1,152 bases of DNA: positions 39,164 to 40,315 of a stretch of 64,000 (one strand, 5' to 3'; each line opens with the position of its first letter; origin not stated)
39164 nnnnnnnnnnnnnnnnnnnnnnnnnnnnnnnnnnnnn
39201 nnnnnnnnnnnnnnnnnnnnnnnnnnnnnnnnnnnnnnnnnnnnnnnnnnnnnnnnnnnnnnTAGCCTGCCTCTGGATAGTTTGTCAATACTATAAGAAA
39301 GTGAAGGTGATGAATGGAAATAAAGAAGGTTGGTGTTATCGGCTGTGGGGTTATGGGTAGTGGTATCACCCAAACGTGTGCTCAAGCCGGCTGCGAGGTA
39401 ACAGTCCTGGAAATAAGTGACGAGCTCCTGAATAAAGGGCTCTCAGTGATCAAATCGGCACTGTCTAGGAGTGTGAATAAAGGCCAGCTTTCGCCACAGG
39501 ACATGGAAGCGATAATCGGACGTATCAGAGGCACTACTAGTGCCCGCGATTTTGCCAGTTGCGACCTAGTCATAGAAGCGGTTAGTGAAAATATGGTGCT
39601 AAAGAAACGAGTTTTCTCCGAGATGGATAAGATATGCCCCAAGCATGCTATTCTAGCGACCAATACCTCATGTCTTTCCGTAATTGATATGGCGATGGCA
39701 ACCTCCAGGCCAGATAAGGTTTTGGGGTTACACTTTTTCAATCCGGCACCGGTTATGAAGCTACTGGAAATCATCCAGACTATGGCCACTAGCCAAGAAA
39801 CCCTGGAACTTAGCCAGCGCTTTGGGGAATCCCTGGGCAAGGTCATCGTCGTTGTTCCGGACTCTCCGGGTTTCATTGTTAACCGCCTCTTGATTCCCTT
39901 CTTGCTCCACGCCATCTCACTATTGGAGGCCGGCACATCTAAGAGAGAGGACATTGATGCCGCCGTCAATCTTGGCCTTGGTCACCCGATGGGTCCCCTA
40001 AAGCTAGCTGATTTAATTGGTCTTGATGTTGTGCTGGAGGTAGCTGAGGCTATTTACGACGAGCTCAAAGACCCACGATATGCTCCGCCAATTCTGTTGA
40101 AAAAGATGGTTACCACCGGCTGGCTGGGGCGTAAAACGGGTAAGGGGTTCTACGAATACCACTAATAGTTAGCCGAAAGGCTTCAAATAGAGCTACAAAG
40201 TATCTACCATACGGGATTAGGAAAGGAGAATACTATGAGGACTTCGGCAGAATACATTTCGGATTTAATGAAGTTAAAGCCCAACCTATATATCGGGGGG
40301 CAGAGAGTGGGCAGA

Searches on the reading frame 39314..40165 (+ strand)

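Call 86: search_protein_families(library=pfam, proteins=[window:39314-40165:+], max_evalue=0.00001)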
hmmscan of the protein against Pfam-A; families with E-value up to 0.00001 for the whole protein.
window:39314-40165:+ (283 aa): 2 families
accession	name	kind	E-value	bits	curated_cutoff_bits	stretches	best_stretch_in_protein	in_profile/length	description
PF02737.24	3HCDH_N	-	2.5e-63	213.7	22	1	5-183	1-179/180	3-hydroxyacyl-CoA dehydrogenase, NAD binding domain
PF00725.27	3HCDH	-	3.2e-34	117.8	22.1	1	186-282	1-97/97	3-hydroxyacyl-CoA dehydrogenase, C-terminal domain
